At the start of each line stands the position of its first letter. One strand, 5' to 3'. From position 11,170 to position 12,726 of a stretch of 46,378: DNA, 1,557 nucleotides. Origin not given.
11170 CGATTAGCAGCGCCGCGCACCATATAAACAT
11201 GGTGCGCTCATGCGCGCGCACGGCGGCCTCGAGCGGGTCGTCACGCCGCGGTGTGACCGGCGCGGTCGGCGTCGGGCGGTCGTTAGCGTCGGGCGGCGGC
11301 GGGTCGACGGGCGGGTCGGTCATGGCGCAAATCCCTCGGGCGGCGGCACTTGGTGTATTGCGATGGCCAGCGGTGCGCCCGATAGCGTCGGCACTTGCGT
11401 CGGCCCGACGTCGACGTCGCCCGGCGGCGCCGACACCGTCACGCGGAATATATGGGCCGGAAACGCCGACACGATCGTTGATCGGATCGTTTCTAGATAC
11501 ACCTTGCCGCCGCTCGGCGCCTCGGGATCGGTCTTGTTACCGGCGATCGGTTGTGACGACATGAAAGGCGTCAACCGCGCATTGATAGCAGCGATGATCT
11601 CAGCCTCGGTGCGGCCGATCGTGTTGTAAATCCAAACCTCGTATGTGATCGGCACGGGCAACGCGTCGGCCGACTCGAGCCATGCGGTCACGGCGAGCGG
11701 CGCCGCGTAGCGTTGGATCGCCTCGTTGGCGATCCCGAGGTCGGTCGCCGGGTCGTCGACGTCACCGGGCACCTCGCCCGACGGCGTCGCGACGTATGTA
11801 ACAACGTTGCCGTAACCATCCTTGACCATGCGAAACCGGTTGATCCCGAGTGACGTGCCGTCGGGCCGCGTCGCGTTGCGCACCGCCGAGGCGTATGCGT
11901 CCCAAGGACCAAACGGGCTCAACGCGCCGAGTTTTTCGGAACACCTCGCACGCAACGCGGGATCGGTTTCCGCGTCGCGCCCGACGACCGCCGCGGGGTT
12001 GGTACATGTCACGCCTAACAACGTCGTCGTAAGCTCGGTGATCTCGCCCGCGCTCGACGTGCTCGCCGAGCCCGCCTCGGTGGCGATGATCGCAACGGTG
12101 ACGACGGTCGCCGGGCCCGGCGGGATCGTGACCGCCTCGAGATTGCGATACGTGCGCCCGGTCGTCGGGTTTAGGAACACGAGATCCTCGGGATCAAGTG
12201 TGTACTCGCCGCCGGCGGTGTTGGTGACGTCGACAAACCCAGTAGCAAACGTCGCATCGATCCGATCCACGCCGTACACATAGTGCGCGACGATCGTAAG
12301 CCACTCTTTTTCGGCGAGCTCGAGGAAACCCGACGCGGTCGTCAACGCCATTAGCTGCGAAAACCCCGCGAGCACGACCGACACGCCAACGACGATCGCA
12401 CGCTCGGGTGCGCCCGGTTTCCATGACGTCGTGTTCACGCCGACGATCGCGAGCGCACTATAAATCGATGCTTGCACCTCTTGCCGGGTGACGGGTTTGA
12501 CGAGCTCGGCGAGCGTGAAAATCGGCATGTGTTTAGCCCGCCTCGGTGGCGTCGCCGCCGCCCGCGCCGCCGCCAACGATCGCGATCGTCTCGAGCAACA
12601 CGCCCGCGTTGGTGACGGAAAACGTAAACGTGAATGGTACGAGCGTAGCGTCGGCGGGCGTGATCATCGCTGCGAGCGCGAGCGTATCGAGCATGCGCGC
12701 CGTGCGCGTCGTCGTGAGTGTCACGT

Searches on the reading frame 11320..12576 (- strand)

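Call 36: search_protein_families(library=phrogs, proteins=[window:11320-12576:-], max_evalue=0.0001)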
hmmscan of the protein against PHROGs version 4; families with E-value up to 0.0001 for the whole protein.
window:11320-12576:- (418 aa): 2 families
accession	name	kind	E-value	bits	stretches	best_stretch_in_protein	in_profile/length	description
phrog_6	-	tail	1.2e-32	114.3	1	33-405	74-405/548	baseplate wedge subunit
phrog_2103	-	tail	3.4e-08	34.2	1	86-192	62-160/162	baseplate protein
